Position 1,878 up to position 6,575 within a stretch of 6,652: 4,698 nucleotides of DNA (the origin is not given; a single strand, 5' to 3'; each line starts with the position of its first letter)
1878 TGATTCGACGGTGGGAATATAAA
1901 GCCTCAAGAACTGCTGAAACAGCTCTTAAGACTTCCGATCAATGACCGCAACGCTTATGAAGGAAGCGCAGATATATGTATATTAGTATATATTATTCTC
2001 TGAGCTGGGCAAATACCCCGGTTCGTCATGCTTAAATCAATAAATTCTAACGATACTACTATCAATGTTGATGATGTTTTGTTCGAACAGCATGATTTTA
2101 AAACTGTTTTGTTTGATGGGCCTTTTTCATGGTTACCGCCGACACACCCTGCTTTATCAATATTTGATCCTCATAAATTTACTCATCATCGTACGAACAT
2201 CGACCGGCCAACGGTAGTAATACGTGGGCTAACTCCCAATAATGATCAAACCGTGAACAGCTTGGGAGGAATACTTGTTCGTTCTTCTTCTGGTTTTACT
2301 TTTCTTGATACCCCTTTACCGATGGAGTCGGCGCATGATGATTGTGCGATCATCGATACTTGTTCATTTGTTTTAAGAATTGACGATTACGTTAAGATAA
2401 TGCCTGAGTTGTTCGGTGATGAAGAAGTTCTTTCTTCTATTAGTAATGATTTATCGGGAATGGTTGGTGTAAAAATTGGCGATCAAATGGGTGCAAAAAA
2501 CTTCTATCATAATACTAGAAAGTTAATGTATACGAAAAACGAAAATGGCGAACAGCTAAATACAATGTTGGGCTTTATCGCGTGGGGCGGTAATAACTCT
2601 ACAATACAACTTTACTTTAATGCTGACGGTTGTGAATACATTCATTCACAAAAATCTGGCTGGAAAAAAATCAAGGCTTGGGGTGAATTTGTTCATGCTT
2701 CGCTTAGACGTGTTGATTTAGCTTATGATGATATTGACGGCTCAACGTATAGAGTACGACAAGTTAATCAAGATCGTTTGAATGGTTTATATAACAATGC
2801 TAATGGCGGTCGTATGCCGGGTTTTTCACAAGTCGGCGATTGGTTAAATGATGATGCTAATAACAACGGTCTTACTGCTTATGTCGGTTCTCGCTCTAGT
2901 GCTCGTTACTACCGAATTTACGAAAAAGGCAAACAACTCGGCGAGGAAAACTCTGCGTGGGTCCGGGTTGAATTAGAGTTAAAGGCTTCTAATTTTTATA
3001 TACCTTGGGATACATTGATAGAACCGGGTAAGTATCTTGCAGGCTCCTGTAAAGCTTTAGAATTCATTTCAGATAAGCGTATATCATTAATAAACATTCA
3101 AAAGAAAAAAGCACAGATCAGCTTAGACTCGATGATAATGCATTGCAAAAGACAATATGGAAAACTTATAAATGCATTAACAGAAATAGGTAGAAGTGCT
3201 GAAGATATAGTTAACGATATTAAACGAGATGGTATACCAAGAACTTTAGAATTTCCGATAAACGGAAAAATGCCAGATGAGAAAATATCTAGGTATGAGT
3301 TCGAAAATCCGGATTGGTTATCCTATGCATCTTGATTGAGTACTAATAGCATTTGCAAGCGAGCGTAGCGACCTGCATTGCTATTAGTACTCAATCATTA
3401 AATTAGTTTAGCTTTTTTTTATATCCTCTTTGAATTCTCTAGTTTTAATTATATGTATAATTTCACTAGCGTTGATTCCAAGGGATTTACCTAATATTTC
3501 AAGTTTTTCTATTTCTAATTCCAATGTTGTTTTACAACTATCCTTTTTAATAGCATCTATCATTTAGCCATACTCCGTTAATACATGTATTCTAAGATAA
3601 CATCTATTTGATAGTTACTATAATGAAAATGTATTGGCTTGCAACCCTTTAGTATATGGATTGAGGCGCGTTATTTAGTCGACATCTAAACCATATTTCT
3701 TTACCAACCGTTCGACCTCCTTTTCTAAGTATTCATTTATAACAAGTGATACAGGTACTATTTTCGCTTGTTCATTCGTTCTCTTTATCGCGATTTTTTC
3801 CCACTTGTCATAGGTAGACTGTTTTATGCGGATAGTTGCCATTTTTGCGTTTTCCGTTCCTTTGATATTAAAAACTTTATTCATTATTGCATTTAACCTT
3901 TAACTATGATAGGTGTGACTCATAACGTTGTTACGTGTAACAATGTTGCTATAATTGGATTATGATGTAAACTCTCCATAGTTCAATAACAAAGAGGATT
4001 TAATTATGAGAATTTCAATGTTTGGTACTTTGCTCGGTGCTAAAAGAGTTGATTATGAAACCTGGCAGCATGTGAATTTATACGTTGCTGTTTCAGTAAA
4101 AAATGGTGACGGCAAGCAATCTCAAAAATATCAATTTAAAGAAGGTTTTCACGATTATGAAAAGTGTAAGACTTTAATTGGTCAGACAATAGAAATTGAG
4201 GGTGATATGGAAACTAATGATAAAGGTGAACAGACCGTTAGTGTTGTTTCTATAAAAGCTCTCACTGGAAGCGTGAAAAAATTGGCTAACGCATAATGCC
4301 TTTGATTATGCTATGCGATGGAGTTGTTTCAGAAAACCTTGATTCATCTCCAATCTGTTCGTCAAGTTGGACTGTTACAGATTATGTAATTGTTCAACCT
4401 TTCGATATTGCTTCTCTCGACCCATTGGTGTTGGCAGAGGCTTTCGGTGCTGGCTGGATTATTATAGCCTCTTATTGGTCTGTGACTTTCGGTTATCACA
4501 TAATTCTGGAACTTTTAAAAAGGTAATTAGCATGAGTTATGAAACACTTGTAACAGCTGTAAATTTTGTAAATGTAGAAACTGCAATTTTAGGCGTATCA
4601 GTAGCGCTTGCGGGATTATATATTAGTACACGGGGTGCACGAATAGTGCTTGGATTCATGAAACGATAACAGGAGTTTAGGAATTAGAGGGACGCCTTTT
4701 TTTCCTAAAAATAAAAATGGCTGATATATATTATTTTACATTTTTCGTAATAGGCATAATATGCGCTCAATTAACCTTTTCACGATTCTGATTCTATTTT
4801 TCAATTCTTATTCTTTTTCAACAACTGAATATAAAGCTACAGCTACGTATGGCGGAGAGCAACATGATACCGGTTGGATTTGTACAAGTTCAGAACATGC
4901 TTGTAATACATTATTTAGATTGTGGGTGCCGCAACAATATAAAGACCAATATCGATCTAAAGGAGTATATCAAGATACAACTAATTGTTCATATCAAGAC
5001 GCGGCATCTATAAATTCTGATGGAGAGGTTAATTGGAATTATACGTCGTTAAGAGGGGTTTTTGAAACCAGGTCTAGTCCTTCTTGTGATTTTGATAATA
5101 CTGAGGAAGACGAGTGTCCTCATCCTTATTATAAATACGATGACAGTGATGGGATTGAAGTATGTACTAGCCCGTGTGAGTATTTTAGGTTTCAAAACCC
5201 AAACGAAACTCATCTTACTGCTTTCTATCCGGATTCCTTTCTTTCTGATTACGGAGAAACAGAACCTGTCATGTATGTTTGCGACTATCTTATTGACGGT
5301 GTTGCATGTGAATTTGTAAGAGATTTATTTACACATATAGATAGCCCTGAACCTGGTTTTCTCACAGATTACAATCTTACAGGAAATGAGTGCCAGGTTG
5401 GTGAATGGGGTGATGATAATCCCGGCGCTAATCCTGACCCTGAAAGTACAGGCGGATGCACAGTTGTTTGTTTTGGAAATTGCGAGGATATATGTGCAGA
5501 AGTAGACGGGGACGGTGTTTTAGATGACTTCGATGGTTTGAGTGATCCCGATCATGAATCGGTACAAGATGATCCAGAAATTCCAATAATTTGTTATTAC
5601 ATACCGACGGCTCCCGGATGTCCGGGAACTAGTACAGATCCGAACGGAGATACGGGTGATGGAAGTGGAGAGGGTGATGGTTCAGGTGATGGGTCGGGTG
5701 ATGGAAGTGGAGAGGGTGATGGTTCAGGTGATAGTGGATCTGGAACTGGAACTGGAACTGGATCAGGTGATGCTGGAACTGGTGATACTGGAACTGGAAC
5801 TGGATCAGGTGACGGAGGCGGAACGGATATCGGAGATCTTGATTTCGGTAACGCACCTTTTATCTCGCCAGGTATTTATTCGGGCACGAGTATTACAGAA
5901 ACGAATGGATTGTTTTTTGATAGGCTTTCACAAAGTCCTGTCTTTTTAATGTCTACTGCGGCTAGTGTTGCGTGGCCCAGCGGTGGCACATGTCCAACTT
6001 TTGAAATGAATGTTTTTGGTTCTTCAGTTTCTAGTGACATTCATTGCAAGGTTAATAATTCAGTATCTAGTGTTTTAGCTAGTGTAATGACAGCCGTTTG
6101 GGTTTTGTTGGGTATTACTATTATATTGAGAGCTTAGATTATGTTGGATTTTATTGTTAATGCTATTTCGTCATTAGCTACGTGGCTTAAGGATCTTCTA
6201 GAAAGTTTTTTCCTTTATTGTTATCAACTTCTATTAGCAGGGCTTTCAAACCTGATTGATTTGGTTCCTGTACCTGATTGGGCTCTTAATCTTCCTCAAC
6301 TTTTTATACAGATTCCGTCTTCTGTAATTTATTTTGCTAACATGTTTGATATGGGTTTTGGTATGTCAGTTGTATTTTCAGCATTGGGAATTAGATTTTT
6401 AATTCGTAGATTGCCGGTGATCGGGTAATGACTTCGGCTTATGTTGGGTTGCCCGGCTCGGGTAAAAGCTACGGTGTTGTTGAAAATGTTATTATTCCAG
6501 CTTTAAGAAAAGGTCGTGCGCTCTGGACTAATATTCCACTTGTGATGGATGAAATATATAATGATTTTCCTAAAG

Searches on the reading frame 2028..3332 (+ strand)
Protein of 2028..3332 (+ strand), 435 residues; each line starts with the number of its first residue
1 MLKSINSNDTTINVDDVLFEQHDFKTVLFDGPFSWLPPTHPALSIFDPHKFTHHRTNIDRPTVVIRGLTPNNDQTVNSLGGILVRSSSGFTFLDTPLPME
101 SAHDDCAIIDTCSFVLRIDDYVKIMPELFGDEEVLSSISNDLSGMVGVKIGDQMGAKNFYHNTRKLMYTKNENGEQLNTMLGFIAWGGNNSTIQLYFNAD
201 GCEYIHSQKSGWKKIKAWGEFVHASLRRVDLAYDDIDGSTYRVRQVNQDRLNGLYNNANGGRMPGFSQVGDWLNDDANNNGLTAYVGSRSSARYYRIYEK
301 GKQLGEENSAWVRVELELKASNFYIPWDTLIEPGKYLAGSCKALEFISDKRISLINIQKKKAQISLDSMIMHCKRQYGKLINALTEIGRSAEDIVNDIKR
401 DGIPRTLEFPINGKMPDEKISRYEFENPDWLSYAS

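Call 3: search_protein_families(library=pfam, proteins=[window:2028-3332:+], max_evalue=1)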
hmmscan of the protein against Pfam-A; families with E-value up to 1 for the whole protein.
window:2028-3332:+ (435 aa): 1 family
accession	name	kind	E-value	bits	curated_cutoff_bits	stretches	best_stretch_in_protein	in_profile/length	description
PF02486.25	Rep_trans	-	3.5e-28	99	29.6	1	226-398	3-200/201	Replication initiation factor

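Call 75: find_related_loci(query=window:2028-3332:+, collection=genome_contigs, flank=10000)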
Query window:2028-3332:+ (435 aa) in genome_contigs; peptide patterns used: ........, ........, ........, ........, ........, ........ (x = any residue, [..] = any of these).
120 stretches matched a pattern, but none encodes a relative of the query by tblastn (E <= 1e-3).

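Call 76: search_dna_similar(query=window:2028-3332:+, collection=phages, mode=protein, max_evalue=0.001, max_rows=15)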
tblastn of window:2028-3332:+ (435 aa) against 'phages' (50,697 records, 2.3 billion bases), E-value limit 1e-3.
Records with a match: 183; places in all: 217; records where one place covers at least 80% of the query: 0.
Best place of each record, by identity: <60% 183.
By first word of the organism name: Vibrio 78; Ralstonia 35; Affertcholeramvirus 32; Inovirus 15; Stenotrophomonas 10; Xanthomonas 5; Dulem 3; Fibrovirus 2; Villovirus 2; Inoviridae 1.
By host as written in the record: Ralstonia solanacearum 29; Homo sapiens 15; - 14; Vibrio cholerae O1 biovar El tor 11; Vibrio parahaemolyticus 8; Vibrio cholerae 6; Vibrio cholerae O1 biovar El Tor 5; Vibrio alginolyticus 4; and 63 more.
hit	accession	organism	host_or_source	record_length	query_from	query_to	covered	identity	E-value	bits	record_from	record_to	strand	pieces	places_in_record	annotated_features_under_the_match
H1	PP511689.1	Dulem virus 54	Varecia variegata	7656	97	401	70%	31.4%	4e-32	135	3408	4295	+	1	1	replication protein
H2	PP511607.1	Dulem virus 50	Varecia variegata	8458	97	407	71%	29.9%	1e-28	124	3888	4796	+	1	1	replication protein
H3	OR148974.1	Inovirus D_HF4_79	Homo sapiens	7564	97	408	72%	29.8%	8e-31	131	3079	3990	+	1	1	replication initiation factor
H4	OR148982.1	Inovirus D_HF3_8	Homo sapiens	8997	97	401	70%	29.9%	4e-35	144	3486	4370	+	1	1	replication initiation factor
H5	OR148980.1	Inovirus D_HF5_49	Homo sapiens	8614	97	401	70%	29.9%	1e-34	142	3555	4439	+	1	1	replication initiation factor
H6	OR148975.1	Inovirus D_HF33_10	Homo sapiens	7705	97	383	66%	31.8%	2e-29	127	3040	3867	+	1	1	replication initiation factor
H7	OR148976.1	Inovirus D_HF34_8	Homo sapiens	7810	97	395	69%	30.1%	2e-29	127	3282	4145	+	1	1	replication initiation factor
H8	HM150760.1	Stenotrophomonas phage phiSHP2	Stenotrophomonas maltophilia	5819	59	386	75%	25.9%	4e-20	99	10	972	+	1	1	phage replication protein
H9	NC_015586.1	Stenotrophomonas phage phiSHP2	Stenotrophomonas maltophilia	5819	59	386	75%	25.9%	4e-20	99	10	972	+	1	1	phage replication protein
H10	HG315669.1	Stenotrophomonas phage SMA6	Stenotrophomonas maltophilia str. Khak84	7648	118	404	66%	29.5%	1e-23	109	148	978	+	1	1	rstA: phage replication protein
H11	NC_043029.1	Stenotrophomonas phage SMA6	Stenotrophomonas maltophilia str. Khak84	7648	118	404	66%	29.5%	1e-23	109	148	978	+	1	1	rstA: phage replication protein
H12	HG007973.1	Stenotrophomonas phage SMA7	Stenotrophomonas maltophilia Khak84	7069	59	386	75%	25.6%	4e-19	96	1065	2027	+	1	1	hypothetical protein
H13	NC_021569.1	Stenotrophomonas phage SMA7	Stenotrophomonas maltophilia Khak84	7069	59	386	75%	25.6%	4e-19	96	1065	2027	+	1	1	hypothetical protein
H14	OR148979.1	Inovirus D_HF3_10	Homo sapiens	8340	106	394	66%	29.0%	4e-18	93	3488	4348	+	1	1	replication initiation factor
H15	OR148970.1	Inovirus D_HF3_12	Homo sapiens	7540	97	387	67%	28.8%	1e-24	112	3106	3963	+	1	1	replication initiation factor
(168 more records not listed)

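Call 100: search_protein_families(library=phrogs, proteins=[window:2028-3332:+], max_evalue=0.01)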
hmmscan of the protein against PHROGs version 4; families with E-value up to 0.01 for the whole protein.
window:2028-3332:+ (435 aa): 3 families
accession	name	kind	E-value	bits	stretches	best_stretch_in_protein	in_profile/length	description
phrog_453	-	DNA, RNA and nucleotide metabolism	7.3e-66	224.3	1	102-412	112-421/447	replication initiation protein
phrog_16222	-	unknown function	9.7e-15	55.6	1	229-387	1-155/193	-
phrog_27563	-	unknown function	0.0063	17.1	0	159-218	109-161/167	-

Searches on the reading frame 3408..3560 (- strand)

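Call 3: search_protein_families(library=pfam, proteins=[window:3408-3560:-], max_evalue=1)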
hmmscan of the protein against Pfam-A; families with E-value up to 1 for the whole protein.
window:3408-3560:- (50 aa): 1 family
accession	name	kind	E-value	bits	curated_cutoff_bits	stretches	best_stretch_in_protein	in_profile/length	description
PF24224.1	DUF7440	-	0.12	12.9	25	1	10-40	72-102/110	Family of unknown function (DUF7440)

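Call 4: search_protein_families(library=ncbifam, proteins=[window:3408-3560:-], max_evalue=1)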
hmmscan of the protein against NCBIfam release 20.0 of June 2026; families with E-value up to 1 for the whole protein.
window:3408-3560:- (50 aa): 0 families

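Call 100: search_protein_families(library=phrogs, proteins=[window:3408-3560:-], max_evalue=0.01)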
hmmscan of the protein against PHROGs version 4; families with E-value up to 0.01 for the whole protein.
window:3408-3560:- (50 aa): 0 families

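Call 111: search_protein_families(library=padloc, proteins=[window:3408-3560:-], max_evalue=0.01)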
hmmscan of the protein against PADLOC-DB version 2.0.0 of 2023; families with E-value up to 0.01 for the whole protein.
window:3408-3560:- (50 aa): 0 families

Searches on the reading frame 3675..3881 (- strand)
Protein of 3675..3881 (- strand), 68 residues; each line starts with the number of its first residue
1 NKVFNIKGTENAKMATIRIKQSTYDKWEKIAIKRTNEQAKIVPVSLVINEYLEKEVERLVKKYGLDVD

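Call 3: search_protein_families(library=pfam, proteins=[window:3675-3881:-], max_evalue=1)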
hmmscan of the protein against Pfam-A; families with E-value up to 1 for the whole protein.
window:3675-3881:- (68 aa): 1 family
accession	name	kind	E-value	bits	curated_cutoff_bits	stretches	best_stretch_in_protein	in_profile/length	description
PF13028.12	DUF3889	-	0.043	14.2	25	1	13-38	10-35/93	Protein of unknown function (DUF3889)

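Call 4: search_protein_families(library=ncbifam, proteins=[window:3675-3881:-], max_evalue=1)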
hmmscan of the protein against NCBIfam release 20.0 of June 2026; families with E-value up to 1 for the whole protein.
window:3675-3881:- (68 aa): 2 families
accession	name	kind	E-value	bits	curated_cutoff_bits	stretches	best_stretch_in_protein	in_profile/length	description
NF052598.1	teichoic_TarQ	equivalog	0.011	14.7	350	1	14-63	114-168/347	teichoic acid biosynthesis protein TarQ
NF033140.0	blaZ_mecC_type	exception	0.033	13.6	600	1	1-57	56-109/283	mecC-type penicillin-hydrolyzing class A beta-lactamase BlaZ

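Call 100: search_protein_families(library=phrogs, proteins=[window:3675-3881:-], max_evalue=0.01)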
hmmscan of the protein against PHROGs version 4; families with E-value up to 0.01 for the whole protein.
window:3675-3881:- (68 aa): 0 families

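Call 111: search_protein_families(library=padloc, proteins=[window:3675-3881:-], max_evalue=0.01)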
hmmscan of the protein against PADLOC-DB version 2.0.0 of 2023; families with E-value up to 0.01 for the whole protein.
window:3675-3881:- (68 aa): 1 family
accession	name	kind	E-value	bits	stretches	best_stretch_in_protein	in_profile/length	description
PDLC02357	AbiU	-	0.0063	13.7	1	11-65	320-373/537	AbiU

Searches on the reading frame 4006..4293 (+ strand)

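Call 3: search_protein_families(library=pfam, proteins=[window:4006-4293:+], max_evalue=1)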
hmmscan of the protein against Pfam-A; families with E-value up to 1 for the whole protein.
window:4006-4293:+ (96 aa): 1 family
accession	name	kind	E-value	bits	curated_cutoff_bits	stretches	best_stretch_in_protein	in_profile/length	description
PF19135.5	DUF5818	-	0.23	11.5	27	1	52-85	27-56/57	Protein of unknown function (DUF5818)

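Call 100: search_protein_families(library=phrogs, proteins=[window:4006-4293:+], max_evalue=0.01)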
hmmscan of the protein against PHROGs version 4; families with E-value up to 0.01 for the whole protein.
window:4006-4293:+ (96 aa): 0 families

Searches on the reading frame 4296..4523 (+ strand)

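Call 3: search_protein_families(library=pfam, proteins=[window:4296-4523:+], max_evalue=1)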
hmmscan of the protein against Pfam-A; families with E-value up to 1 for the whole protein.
window:4296-4523:+ (76 aa): 1 family
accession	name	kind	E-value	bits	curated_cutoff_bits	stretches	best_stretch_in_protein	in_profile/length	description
PF22383.1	AVR-Pik_HID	-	0.18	12.3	27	1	20-57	19-56/61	AVR-Pik-like, HMA interaction domain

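Call 100: search_protein_families(library=phrogs, proteins=[window:4296-4523:+], max_evalue=0.01)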
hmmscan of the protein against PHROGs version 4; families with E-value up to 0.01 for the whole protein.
window:4296-4523:+ (76 aa): 1 family
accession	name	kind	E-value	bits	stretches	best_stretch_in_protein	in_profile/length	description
phrog_4800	-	unknown function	1.3e-09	39.1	1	4-75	3-69/70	-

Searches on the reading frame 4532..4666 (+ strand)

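Call 100: search_protein_families(library=phrogs, proteins=[window:4532-4666:+], max_evalue=0.01)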
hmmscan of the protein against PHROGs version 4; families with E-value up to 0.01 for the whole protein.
window:4532-4666:+ (45 aa): 2 families
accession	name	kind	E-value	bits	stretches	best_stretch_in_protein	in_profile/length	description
phrog_2186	-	head and packaging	7.7e-09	36.5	1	3-45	37-79/80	virion structural protein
phrog_20258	-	unknown function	0.0034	18.6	1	8-45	51-87/99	-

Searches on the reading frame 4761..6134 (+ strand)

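Call 3: search_protein_families(library=pfam, proteins=[window:4761-6134:+], max_evalue=1)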
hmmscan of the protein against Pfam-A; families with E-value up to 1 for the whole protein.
window:4761-6134:+ (458 aa): 1 family
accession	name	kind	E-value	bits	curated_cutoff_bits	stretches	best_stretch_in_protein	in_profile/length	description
PF20033.5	DUF6438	-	0.67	10.7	30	0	236-253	9-26/116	Domain of unknown function (DUF6438)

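Call 100: search_protein_families(library=phrogs, proteins=[window:4761-6134:+], max_evalue=0.01)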
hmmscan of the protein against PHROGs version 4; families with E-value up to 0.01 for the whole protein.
window:4761-6134:+ (458 aa): 3 families
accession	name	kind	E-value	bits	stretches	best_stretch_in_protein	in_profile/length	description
phrog_11232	-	unknown function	1.2e-13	52.3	1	290-457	73-235/236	-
phrog_815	-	unknown function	0.0019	18.4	0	8-457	9-419/420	-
phrog_3942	-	unknown function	0.0097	15.8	0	410-458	498-546/546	-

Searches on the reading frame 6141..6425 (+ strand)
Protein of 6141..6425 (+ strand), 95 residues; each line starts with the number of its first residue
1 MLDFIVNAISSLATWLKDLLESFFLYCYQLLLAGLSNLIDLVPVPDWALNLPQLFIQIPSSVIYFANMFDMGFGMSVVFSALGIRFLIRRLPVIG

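Call 3: search_protein_families(library=pfam, proteins=[window:6141-6425:+], max_evalue=1)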
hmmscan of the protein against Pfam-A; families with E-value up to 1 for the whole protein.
window:6141-6425:+ (95 aa): 3 families
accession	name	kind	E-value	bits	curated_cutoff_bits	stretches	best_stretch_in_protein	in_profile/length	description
PF10734.14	DUF2523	-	3.6e-05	24.6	22.1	1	48-88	38-78/80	Protein of unknown function (DUF2523)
PF13430.11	DUF4112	-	0.031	14.9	23.3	0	64-95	7-38/105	Domain of unknown function (DUF4112)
PF06681.19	DUF1182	-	0.087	12.9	25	1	2-60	28-82/208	Protein of unknown function (DUF1182)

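Call 100: search_protein_families(library=phrogs, proteins=[window:6141-6425:+], max_evalue=0.01)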
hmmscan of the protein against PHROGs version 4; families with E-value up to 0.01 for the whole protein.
window:6141-6425:+ (95 aa): 3 families
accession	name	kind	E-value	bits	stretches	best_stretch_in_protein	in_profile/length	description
phrog_974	-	head and packaging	7.3e-20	72.8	1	1-95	1-106/107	minor head protein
phrog_306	-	head and packaging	0.00018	23.2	1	5-92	18-114/115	minor head protein Ace-like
phrog_1242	-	head and packaging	0.0091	17.1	0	53-89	48-84/97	minor head protein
